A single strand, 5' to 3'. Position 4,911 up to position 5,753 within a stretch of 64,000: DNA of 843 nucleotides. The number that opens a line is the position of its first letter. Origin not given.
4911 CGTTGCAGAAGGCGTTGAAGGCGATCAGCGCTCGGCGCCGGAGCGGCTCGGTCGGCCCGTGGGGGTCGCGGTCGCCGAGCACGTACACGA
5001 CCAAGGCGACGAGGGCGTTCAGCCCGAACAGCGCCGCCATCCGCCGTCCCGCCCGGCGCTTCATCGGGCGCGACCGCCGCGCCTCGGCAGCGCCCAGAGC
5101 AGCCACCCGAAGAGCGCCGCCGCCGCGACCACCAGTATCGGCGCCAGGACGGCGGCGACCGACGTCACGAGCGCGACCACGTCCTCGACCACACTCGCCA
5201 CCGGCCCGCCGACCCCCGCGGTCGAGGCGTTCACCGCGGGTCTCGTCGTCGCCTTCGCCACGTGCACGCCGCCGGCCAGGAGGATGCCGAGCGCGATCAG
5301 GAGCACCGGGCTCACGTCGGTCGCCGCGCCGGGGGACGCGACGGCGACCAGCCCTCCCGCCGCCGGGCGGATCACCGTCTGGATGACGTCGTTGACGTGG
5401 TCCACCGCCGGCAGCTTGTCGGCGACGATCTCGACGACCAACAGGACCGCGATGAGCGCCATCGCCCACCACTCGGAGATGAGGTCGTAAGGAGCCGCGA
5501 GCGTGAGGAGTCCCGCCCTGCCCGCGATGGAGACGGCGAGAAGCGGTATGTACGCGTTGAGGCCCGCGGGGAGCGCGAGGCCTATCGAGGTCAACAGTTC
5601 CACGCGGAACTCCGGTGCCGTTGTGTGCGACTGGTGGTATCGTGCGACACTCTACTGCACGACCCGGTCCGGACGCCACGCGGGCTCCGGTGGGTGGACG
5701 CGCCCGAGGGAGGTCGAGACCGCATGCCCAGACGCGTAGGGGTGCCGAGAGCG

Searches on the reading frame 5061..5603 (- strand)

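Call 36: search_protein_families(library=pfam, proteins=[window:5061-5603:-], max_evalue=0.00001)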
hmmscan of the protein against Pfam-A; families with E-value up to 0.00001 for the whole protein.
window:5061-5603:- (180 aa): 1 family
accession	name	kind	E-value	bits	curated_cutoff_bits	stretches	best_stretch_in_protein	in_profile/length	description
PF13548.11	DUF4126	-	7.5e-48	163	27.5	1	3-172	1-172/175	Domain of unknown function (DUF4126)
